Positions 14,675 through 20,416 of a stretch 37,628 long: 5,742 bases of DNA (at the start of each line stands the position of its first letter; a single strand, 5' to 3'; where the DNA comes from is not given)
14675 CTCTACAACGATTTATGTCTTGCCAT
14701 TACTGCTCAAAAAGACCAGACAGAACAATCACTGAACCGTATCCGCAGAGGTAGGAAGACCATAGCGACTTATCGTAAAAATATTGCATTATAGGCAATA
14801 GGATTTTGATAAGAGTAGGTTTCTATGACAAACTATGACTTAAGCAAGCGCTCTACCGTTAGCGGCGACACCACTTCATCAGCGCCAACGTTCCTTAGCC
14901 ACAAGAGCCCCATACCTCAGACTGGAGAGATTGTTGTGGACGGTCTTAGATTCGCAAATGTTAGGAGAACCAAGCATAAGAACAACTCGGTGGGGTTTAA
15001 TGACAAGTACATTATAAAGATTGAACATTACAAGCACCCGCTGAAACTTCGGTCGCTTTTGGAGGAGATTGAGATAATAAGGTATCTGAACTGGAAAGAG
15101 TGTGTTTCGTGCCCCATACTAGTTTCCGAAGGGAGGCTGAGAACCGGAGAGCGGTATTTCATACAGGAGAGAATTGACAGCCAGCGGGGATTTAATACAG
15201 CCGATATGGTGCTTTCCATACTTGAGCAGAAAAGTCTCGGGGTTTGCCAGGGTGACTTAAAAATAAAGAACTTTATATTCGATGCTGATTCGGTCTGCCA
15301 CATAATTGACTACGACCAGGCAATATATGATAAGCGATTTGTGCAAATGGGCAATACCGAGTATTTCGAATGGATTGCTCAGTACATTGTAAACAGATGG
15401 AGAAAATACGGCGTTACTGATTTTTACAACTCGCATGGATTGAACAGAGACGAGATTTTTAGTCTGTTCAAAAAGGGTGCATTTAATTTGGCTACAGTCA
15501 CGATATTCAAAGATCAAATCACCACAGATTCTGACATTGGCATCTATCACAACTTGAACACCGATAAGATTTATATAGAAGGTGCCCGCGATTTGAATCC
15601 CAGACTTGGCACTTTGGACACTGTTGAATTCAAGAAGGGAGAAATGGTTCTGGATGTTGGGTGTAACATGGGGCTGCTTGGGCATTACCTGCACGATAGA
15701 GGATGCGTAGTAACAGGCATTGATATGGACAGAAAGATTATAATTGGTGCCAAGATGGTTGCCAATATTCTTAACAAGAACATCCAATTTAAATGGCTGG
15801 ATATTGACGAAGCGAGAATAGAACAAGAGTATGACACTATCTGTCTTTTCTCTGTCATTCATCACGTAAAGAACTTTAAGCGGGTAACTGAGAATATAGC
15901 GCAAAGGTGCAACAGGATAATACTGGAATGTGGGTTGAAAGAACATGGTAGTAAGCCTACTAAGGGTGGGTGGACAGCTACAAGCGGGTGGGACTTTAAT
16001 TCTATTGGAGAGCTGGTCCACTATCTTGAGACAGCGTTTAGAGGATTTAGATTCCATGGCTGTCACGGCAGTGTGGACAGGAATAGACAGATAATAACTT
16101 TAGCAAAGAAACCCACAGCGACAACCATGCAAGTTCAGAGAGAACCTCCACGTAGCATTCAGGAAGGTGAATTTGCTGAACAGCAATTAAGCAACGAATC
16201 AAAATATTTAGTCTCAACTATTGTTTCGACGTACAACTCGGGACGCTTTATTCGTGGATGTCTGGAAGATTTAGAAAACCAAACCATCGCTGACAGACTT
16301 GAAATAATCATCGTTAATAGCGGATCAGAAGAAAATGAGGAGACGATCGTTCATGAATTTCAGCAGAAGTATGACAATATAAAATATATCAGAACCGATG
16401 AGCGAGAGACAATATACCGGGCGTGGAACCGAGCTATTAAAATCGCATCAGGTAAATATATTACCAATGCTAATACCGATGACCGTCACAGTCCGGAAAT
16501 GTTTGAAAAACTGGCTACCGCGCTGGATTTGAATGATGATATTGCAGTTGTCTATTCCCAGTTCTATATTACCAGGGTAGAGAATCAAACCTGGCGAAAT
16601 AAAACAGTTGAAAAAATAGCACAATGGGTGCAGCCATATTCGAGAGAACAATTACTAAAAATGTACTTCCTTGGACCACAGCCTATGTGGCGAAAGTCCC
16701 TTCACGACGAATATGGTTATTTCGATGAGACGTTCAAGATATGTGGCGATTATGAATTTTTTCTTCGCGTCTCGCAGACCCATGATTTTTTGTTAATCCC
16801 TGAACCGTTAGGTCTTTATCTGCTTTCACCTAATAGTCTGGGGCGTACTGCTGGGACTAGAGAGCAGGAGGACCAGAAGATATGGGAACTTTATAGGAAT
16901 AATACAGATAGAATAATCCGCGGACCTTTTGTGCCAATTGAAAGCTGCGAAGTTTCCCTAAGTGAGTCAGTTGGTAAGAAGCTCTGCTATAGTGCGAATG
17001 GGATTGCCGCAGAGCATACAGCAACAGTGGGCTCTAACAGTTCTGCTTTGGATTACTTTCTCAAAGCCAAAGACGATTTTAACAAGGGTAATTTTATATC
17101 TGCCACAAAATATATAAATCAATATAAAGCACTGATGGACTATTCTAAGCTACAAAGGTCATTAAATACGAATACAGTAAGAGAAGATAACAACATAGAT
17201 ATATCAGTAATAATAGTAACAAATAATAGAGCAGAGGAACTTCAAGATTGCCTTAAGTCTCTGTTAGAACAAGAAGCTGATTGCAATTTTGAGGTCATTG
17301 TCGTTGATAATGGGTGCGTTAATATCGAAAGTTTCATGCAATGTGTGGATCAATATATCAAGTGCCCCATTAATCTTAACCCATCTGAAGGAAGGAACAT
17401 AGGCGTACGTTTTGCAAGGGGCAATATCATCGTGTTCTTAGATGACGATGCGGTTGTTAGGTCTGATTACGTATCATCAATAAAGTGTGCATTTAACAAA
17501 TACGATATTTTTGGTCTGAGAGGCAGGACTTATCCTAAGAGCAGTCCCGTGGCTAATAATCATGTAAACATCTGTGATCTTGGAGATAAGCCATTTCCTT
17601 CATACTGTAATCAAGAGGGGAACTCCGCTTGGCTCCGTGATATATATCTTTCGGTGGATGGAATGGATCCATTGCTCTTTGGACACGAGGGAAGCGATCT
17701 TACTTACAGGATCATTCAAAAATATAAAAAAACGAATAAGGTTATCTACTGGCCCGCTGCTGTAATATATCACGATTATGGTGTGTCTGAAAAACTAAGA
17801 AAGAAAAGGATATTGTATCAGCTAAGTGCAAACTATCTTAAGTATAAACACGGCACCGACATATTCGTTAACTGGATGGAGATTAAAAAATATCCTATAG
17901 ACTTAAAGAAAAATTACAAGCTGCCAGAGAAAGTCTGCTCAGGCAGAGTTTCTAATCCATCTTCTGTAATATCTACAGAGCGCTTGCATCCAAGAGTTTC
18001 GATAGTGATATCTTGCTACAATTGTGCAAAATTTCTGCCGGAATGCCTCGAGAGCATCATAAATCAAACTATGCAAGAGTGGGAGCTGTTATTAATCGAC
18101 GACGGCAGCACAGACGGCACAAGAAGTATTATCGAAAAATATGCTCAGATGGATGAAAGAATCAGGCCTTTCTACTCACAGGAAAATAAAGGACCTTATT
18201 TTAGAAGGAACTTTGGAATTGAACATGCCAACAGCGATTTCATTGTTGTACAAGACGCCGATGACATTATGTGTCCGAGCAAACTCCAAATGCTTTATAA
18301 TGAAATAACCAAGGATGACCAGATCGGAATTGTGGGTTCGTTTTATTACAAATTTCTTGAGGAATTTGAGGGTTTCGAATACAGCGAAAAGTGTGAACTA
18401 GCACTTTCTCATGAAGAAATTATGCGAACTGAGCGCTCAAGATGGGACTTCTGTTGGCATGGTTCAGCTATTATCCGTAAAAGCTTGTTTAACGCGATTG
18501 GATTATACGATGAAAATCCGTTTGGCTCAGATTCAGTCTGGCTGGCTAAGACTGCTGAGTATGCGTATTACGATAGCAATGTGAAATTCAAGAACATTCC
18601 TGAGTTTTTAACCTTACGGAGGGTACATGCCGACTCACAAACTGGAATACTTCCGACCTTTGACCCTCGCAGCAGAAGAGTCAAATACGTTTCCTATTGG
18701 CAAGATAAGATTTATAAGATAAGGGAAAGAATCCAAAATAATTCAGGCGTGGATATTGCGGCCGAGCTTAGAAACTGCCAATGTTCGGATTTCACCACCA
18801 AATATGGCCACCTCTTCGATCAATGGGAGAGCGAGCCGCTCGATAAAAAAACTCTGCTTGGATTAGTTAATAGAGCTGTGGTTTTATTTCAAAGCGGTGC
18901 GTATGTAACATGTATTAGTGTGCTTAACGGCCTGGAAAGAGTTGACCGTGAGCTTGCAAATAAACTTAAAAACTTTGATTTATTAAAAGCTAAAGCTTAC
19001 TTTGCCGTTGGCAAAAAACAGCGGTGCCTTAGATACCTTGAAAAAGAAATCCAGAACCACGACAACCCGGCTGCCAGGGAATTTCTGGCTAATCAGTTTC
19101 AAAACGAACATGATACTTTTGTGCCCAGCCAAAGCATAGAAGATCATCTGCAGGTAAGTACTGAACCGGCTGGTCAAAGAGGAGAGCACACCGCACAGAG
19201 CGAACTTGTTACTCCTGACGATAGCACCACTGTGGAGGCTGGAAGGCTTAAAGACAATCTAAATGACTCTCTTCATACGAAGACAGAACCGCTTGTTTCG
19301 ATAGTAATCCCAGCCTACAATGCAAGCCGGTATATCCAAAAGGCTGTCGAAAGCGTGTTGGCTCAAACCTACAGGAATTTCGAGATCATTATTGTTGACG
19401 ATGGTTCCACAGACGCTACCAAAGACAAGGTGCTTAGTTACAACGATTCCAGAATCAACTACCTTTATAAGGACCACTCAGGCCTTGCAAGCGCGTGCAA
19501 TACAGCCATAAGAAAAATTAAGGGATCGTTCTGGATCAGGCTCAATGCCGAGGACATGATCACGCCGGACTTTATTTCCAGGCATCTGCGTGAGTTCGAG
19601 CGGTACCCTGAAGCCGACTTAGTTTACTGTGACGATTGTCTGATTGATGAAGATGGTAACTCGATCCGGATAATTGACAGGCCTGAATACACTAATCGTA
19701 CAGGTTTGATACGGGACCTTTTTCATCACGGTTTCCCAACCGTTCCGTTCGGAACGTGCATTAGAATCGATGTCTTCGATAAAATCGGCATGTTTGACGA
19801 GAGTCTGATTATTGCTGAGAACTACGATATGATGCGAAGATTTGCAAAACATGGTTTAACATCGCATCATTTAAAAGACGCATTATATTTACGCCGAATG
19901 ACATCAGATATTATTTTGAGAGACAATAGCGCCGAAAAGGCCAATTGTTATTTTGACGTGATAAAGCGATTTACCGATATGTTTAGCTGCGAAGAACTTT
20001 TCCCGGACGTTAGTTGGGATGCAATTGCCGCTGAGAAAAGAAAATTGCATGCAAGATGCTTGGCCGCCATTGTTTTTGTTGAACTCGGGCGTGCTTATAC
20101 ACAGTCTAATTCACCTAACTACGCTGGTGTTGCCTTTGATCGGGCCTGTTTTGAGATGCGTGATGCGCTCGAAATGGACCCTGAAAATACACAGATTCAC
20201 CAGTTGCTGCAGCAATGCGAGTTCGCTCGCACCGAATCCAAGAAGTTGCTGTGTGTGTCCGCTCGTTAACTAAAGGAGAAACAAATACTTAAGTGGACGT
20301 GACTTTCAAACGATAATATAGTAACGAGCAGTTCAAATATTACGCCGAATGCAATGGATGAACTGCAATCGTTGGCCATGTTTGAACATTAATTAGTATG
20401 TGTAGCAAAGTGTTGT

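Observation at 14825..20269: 1814-aa single polypeptide fusing a kinase-like domain, a SAM methyltransferase and four GT2 domains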

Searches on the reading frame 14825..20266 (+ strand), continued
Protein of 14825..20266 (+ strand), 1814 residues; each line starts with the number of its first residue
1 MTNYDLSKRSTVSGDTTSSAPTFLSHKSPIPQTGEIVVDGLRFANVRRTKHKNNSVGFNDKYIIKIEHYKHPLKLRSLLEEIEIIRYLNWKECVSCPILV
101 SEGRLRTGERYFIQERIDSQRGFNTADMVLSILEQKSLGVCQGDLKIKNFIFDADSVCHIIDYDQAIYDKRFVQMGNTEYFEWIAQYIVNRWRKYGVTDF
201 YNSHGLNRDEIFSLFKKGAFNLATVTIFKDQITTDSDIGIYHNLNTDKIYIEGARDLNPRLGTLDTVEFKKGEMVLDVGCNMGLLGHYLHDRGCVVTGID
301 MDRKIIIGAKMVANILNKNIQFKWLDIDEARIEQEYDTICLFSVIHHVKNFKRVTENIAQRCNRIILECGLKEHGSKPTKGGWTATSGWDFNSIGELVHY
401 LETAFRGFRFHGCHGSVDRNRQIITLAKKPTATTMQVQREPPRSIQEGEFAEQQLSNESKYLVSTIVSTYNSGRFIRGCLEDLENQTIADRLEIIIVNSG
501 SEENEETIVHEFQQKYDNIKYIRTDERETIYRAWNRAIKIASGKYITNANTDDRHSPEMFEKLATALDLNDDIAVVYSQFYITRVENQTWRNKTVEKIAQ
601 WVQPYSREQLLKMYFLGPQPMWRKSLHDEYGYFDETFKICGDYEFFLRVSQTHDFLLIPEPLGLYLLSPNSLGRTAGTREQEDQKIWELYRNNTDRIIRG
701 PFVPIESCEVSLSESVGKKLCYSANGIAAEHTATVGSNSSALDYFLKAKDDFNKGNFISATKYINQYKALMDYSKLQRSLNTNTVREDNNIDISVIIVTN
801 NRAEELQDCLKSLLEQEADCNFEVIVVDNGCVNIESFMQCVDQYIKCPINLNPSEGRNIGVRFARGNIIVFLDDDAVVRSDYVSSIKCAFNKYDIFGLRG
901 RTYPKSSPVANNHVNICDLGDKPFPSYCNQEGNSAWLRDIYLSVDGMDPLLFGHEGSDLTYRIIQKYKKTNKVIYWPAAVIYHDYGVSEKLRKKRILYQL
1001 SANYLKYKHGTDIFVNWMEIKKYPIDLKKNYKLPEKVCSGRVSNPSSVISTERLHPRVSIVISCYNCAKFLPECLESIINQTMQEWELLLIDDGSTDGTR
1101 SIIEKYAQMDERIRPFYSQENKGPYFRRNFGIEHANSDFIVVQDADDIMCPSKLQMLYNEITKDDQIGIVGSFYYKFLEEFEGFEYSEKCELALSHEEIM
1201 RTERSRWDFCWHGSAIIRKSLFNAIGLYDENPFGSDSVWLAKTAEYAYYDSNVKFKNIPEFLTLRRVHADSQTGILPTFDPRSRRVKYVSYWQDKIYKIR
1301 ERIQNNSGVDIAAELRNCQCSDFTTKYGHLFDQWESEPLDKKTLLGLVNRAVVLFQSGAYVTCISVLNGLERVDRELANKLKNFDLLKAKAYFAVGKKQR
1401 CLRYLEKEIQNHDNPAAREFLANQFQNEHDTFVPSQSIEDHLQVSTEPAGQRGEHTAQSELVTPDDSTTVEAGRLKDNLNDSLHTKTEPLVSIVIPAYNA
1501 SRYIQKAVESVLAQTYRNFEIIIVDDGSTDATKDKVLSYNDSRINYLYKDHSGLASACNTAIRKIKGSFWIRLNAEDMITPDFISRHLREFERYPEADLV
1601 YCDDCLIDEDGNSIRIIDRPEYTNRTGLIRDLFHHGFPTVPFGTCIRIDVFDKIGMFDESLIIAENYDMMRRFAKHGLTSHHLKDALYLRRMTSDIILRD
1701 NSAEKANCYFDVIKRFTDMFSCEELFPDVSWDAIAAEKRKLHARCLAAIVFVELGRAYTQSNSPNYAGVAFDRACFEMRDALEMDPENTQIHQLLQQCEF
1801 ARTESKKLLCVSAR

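Call 67: find_encoding_contigs(protein=P0068, flank=8000, max_places=1)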
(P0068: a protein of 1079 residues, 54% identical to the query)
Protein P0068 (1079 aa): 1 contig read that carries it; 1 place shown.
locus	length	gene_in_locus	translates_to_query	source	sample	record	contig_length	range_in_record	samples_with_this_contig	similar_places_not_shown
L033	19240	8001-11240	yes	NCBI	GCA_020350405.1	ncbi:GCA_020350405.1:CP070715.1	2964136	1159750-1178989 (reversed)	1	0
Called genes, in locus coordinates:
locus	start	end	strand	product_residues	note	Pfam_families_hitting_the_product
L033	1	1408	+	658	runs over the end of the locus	PF14849:YidC_periplas, PF02096:60KD_IMP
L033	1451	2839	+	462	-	PF10396:TrmE_N, PF12631:MnmE_helical, PF01926:MMR_HSR1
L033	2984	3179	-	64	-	-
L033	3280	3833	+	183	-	-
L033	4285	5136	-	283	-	PF13277:YmdB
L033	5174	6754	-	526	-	PF12072:RNase_Y_N, PF00013:KH_1, PF01966:HD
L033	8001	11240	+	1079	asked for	PF00535:Glycos_transf_2, PF01973:MptE-like, PF00535:Glycos_transf_2, PF10111:Glyco_tranf_2_2, PF13641:Glyco_tranf_2_3 (weak), PF00535:Glycos_transf_2, PF10111:Glyco_tranf_2_2, PF13641:Glyco_tranf_2_3, +3 more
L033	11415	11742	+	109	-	PF02465:FliD_N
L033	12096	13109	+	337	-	PF21360:PylC-like_N, PF02655:ATP-grasp_3, PF13535:ATP-grasp_4 (faint), PF15632:ATPgrasp_Ter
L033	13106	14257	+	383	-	PF00953:Glycos_transf_4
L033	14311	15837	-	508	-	PF11028:TMEM260_N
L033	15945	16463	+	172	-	PF03190:Thioredox_DsbH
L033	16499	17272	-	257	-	PF01209:Ubie_methyltran (weak), PF08241:Methyltransf_11, PF08242:Methyltransf_12, PF13489:Methyltransf_23, PF13649:Methyltransf_25, PF13847:Methyltransf_31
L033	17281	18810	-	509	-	PF11028:TMEM260_N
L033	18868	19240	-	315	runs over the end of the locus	PF20511:PMI_typeI_cat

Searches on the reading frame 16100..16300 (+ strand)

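Call 6: search_protein_families(library=pfam, proteins=[window:16100-16300:+], max_evalue=1)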
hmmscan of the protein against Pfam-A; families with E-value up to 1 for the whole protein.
window:16100-16300:+ (67 aa): 2 families
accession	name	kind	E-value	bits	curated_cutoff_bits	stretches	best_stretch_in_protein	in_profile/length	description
PF22594.2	GTP-eEF1A_C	-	0.14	13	27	1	7-64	43-96/101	GTP-eEF1A C-terminal domain-like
PF00535.33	Glycos_transf_2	-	0.18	12.2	23.3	1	39-62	1-24/168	Glycosyl transferase family 2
